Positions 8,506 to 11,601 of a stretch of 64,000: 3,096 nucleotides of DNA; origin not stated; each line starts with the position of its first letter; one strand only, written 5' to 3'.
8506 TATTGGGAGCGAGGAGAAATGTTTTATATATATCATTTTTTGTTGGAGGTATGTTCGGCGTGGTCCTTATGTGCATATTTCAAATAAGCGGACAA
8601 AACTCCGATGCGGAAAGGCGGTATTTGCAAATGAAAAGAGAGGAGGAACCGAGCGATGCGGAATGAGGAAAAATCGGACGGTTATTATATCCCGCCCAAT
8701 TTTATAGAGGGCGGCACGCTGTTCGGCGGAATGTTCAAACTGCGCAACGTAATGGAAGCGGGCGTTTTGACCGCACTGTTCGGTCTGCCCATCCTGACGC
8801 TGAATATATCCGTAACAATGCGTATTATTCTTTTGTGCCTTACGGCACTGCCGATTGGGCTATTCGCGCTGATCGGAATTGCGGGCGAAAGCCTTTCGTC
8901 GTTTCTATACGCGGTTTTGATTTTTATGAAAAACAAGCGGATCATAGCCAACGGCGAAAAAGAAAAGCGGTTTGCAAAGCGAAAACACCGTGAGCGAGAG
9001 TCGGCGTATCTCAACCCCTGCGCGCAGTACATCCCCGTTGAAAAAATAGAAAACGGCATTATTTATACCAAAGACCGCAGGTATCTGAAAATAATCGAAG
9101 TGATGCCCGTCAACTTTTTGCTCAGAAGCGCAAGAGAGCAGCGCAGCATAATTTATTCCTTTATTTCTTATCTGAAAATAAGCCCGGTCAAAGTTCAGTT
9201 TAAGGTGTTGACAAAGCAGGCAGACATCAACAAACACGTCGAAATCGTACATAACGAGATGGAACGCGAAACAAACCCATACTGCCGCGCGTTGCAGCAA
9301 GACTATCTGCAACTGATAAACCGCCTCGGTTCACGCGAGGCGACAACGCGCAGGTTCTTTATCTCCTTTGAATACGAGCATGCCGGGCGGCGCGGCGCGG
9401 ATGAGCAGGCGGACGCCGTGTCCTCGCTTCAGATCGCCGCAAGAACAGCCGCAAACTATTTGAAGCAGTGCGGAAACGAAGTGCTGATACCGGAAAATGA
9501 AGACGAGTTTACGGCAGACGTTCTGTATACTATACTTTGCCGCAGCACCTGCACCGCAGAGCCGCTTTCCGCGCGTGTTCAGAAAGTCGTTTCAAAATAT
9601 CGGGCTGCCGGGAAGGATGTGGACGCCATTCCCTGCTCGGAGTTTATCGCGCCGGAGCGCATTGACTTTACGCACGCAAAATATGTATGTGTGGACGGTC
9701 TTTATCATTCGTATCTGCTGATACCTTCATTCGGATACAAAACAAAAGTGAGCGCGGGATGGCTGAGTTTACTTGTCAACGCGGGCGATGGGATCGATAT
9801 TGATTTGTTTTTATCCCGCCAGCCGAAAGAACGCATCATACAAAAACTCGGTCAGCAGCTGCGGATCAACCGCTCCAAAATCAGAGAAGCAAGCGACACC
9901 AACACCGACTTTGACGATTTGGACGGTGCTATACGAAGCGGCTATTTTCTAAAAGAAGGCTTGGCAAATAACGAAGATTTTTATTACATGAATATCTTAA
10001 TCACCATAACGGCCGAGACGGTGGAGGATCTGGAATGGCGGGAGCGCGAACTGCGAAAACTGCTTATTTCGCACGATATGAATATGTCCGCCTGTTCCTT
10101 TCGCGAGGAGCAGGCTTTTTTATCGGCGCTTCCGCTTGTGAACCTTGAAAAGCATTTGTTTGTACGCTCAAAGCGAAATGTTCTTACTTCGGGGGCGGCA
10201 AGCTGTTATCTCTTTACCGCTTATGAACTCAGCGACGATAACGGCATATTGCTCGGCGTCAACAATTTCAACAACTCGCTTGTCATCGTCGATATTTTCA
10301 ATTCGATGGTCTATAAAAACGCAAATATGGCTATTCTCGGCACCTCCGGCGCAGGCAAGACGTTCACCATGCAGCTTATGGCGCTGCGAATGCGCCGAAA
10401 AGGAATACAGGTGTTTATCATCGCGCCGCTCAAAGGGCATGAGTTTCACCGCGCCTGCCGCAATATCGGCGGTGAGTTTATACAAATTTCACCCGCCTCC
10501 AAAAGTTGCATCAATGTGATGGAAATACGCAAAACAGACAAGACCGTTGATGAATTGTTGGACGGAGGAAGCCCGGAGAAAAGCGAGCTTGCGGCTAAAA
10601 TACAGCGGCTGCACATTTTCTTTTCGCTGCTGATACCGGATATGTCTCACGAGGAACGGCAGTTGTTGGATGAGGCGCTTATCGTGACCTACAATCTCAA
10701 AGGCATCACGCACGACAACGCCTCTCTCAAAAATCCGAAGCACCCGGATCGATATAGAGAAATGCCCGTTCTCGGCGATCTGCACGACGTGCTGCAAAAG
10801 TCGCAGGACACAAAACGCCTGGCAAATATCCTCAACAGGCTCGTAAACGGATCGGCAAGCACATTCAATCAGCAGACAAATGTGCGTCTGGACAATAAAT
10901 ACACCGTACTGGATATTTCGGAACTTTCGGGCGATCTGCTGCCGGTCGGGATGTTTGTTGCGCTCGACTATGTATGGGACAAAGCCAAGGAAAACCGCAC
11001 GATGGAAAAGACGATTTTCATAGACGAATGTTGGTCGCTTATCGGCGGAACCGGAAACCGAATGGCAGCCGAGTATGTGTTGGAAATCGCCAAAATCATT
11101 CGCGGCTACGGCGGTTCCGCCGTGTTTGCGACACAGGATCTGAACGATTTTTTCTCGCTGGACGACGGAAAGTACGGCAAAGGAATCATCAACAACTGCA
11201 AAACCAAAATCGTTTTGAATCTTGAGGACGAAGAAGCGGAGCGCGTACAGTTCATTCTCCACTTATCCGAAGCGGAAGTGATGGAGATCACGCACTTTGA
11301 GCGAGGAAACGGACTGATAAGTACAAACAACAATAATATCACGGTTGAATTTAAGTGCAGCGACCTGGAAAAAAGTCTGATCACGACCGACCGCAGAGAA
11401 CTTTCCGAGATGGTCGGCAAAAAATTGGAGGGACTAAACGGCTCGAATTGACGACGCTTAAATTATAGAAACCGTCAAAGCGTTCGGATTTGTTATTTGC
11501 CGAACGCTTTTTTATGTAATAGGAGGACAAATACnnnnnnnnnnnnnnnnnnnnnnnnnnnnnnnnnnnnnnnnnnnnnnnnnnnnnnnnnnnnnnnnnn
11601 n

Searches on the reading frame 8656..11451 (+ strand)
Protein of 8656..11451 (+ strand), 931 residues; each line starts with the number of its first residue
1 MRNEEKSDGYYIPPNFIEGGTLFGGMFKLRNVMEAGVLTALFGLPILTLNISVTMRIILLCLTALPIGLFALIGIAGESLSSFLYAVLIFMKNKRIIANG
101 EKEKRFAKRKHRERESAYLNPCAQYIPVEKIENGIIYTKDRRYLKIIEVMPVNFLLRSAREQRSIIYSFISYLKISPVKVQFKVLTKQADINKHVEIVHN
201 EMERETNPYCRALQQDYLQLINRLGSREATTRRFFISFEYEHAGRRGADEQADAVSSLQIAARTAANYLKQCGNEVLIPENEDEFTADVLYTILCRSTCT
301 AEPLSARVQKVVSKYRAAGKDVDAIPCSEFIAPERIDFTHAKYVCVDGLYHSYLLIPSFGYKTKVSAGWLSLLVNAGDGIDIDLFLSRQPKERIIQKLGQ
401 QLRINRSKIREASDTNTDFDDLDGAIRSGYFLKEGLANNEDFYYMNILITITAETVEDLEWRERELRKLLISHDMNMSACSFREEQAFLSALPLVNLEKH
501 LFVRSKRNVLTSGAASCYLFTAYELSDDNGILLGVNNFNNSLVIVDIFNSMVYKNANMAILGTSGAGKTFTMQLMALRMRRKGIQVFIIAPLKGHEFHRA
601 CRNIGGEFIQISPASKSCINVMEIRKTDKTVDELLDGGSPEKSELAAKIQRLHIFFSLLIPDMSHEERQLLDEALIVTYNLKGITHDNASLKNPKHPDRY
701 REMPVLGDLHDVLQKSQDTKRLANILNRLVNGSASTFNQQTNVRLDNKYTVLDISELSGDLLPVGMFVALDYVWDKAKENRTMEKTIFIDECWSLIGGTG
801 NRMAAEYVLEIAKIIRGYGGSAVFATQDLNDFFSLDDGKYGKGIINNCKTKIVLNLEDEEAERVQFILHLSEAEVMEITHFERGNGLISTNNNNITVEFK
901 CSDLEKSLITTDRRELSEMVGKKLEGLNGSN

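Call 79: search_protein_families(library=pfam, proteins=[window:8656-11451:+], max_evalue=0.0001)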
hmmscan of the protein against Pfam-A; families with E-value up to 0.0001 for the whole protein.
window:8656-11451:+ (931 aa): 4 families
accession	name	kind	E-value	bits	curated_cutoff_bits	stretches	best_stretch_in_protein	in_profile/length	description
PF19044.6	P-loop_TraG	-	3.9e-19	69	25.8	2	712-885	174-349/413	TraG P-loop domain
PF12846.13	AAA_10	-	3.5e-08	33.3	27.5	0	552-636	18-91/362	AAA-like domain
PF01935.23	DUF87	-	7.5e-06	26.6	23.2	0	546-625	17-93/220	Helicase HerA, central domain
PF10412.15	TrwB_AAD_bind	-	7e-05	22.3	20.5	0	811-863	265-318/387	Type IV secretion-system coupling protein DNA-binding domain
